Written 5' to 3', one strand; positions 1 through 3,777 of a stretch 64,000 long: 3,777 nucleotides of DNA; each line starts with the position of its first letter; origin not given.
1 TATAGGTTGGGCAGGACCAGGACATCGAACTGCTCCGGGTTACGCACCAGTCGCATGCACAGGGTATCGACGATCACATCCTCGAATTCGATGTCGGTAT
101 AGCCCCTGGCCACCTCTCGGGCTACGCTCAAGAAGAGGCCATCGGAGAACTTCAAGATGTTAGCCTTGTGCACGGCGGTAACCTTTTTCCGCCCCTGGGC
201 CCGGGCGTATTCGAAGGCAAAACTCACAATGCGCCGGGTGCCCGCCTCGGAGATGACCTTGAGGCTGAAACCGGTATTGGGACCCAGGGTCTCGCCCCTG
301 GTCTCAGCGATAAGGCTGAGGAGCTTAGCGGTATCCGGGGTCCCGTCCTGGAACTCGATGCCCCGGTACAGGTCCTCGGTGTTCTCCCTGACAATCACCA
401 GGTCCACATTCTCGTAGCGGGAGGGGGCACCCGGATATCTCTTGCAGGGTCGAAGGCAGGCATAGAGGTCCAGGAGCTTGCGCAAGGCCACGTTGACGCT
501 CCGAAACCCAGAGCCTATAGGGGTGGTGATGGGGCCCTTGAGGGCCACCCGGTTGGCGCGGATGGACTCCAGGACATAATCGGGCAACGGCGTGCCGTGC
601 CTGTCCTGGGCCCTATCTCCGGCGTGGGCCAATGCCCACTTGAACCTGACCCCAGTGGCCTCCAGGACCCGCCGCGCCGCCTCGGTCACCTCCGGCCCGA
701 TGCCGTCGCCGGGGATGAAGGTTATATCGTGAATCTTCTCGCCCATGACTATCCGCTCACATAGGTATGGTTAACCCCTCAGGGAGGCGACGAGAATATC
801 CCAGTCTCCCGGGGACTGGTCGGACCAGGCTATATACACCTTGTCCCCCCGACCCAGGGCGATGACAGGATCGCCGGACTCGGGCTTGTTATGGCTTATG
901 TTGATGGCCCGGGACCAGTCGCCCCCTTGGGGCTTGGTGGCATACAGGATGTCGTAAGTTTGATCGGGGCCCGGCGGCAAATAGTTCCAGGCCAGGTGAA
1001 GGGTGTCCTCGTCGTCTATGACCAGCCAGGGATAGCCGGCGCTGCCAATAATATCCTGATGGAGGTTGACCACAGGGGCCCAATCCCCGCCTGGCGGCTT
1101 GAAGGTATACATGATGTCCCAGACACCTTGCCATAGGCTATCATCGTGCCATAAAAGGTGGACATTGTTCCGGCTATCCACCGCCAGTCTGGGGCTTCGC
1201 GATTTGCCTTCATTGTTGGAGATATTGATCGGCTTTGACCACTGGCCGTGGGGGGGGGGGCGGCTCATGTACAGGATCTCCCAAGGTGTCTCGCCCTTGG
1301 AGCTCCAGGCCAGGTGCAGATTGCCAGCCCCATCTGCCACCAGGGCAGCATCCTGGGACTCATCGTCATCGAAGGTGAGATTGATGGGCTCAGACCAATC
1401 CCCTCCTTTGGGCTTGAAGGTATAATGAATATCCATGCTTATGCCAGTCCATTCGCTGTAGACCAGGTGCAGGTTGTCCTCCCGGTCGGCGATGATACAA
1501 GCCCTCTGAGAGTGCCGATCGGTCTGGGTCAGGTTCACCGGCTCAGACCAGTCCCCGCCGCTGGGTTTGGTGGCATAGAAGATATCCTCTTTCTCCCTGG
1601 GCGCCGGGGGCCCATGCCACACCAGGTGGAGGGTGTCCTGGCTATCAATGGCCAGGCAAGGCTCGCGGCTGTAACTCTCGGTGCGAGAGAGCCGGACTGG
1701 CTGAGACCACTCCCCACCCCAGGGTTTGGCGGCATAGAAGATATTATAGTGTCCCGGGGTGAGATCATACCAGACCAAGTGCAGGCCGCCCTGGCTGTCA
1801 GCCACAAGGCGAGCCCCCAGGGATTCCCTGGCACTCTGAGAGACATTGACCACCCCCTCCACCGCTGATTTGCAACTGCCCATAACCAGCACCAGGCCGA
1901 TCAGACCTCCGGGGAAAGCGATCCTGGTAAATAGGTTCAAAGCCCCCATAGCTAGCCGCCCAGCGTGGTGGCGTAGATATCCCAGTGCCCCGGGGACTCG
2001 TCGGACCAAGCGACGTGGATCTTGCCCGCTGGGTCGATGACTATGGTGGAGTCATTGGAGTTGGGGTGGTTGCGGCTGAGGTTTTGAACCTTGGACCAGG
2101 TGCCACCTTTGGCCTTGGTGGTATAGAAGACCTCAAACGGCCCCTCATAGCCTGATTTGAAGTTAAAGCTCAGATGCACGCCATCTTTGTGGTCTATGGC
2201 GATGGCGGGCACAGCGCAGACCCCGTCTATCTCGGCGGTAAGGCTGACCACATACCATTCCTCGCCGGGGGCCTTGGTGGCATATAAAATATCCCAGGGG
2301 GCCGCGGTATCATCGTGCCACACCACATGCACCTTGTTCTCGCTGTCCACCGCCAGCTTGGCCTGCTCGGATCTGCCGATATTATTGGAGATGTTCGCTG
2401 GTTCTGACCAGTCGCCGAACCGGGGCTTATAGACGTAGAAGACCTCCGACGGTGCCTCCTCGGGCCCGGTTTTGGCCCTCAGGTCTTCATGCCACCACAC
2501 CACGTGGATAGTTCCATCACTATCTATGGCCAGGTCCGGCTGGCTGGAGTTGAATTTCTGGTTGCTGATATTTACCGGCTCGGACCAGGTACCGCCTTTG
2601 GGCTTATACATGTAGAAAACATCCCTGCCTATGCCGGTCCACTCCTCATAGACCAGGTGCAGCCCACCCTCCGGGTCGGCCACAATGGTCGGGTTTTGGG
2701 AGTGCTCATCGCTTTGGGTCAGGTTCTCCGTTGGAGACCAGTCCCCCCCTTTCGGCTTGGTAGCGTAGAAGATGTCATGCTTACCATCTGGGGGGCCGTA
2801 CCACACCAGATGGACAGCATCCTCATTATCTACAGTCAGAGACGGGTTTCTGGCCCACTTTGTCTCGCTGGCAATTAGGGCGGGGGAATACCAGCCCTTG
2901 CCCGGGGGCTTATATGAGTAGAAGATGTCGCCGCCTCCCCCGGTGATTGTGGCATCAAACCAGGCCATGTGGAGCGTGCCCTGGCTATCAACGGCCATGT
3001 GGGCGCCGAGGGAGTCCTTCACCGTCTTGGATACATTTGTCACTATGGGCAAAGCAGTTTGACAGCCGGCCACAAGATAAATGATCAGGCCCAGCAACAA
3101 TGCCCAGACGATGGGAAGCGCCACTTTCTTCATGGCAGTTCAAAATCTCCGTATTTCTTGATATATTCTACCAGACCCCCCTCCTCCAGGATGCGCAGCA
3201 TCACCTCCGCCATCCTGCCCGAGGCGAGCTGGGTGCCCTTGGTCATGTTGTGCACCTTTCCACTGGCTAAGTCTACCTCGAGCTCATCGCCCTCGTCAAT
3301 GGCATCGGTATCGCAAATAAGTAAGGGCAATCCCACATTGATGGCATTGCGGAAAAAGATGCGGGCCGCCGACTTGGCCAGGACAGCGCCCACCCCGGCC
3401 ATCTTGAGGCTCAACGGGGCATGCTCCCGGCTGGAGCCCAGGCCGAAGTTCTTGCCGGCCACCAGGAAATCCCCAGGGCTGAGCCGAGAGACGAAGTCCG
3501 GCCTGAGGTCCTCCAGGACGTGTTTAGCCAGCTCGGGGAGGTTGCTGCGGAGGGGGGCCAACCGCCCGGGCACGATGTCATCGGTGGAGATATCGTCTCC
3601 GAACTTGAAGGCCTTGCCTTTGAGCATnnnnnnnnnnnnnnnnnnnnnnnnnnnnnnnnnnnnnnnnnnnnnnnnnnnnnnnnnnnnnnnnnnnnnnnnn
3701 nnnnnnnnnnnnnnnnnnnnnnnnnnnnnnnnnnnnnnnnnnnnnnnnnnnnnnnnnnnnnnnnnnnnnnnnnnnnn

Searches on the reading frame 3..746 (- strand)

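Call 6: search_protein_families(library=pfam, proteins=[window:3-746:-], max_evalue=0.00001)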
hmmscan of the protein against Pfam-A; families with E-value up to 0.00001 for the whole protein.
window:3-746:- (248 aa): 1 family
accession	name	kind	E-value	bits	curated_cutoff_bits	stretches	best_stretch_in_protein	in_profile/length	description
PF00180.25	Iso_dh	-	3.3e-64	217.8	27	1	8-248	2-241/348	Isocitrate/isopropylmalate dehydrogenase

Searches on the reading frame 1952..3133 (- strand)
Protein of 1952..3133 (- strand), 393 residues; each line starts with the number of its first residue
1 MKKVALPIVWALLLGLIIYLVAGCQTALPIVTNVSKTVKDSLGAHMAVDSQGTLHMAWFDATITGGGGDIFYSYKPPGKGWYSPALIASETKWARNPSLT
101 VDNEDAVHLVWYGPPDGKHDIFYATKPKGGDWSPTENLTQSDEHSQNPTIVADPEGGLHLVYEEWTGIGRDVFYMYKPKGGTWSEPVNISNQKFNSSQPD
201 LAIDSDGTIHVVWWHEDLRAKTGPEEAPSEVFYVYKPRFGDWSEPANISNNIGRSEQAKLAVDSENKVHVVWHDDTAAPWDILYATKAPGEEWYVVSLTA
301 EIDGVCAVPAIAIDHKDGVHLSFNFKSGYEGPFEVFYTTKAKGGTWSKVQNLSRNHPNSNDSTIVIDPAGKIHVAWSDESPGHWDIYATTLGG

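Call 6: search_protein_families(library=pfam, proteins=[window:1952-3133:-], max_evalue=0.00001)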
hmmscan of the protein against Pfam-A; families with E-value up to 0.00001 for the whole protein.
window:1952-3133:- (393 aa): 2 families
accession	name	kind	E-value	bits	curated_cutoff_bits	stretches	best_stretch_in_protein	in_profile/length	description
PF15892.11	BNR_4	-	1.9e-13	50.8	27.3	1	96-243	42-194/272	BNR repeat-containing family member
PF13088.12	BNR_2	-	1.7e-09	37.9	31.4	1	117-374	14-277/277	BNR repeat-like domain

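Call 19: find_encoding_contigs(protein=window:1952-3133:-, flank=10000, max_places=2)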
Protein window:1952-3133:- (393 aa): 2 contigs read that carry it; 2 places shown.
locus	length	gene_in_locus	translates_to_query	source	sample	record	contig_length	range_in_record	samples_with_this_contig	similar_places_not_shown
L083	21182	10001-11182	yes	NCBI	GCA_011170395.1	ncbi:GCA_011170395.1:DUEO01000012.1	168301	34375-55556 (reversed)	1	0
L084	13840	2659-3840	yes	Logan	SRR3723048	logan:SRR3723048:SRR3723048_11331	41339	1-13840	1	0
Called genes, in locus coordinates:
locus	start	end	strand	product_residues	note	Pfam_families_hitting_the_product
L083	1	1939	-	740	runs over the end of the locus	PF18537:CODH_A_N, PF03598:CdhC, PF19436:ACS_CODH_B_C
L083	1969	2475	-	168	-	PF11181:YflT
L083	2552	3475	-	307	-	PF01975:SurE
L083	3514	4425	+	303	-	PF03328:HpcH_HpaI, PF15617:C-C_Bond_Lyase, PF22484:DUF6986 (weak)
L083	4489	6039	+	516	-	PF01039:Carboxyl_trans, PF03255:ACCA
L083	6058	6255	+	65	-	-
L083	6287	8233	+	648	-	PF00682:HMGL-like, PF25919:BSH_CusB (faint), PF02436:PYC_OADA, PF00364:Biotin_lipoyl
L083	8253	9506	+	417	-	PF00330:Aconitase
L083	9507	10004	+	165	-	PF06434:Aconitase_2_N (faint), PF00694:Aconitase_C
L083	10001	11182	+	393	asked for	PF15892:BNR_4 (weak), PF13088:BNR_2 (weak)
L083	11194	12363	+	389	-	PF15892:BNR_4 (faint)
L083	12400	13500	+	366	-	PF00180:Iso_dh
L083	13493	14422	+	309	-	PF00056:Ldh_1_N, PF02866:Ldh_1_C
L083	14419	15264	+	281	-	PF05681:Fumerase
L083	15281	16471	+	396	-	-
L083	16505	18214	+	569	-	PF00890:FAD_binding_2, PF07992:Pyr_redox_2 (faint), PF02910:Succ_DH_flav_C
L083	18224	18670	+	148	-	PF01127:Sdh_cyt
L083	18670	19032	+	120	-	PF01127:Sdh_cyt (weak)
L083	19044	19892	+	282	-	PF13085:Fer2_3, PF13187:Fer4_9 (faint), PF13534:Fer4_17 (faint), PF12838:Fer4_7 (faint), PF13183:Fer4_8, PF13237:Fer4_10, PF13484:Fer4_16 (weak)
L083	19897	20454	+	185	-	PF05683:Fumerase_C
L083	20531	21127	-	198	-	PF28549:NDPSase_N (weak), PF00293:NUDIX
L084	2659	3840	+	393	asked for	PF15892:BNR_4 (weak), PF13088:BNR_2 (weak)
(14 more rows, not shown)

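Call 69: search_protein_families(library=pfam, proteins=[L083:15281-16471:+], max_evalue=0.0001)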
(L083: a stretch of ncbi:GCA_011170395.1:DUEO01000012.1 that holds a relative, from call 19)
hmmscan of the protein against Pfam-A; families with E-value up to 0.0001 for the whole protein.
L083:15281-16471:+ (396 aa): 7 families
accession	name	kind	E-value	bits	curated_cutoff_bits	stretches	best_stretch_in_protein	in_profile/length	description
PF12799.13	LRR_4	-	1.5e-54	181.2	27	7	128-169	1-43/44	Leucine Rich repeats (2 copies)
PF13855.12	LRR_8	-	3.5e-19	68.8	27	3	128-184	1-61/61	Leucine rich repeat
PF14580.12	LRR_9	-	3.8e-08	33.5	30.5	0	67-142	47-127/175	Leucine-rich repeat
PF00560.39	LRR_1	-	9.1e-07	28.3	20.6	0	129-146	1-18/23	Leucine Rich Repeat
PF23952.1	LRR_EndoS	-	2.6e-06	28.1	27.9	0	36-92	1-53/116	Endo-beta-N-acetylglucosaminidase EndoS LRR domain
PF13516.12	LRR_6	-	2.7e-06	27.4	23.4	0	215-234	2-21/24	Leucine Rich repeat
PF00404.24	Dockerin_1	-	2.2e-05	25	22.9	1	335-384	1-51/57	Dockerin type I domain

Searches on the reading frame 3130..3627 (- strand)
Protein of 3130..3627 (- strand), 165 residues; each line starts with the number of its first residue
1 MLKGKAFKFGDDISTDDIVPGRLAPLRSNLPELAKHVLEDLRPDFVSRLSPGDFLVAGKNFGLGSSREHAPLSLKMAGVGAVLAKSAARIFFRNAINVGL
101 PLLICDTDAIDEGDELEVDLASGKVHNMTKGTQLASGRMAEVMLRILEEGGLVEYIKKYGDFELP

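Call 6: search_protein_families(library=pfam, proteins=[window:3130-3627:-], max_evalue=0.00001)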
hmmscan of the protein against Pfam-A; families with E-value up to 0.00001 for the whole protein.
window:3130-3627:- (165 aa): 2 families
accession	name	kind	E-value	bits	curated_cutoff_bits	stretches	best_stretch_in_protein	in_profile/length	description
PF00694.25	Aconitase_C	-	3.6e-15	56.9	22.8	1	53-100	75-123/131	Aconitase C-terminal domain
PF06434.19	Aconitase_2_N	-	2.4e-07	31.1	27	0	7-149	4-163/204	Aconitate hydratase 2 N-terminus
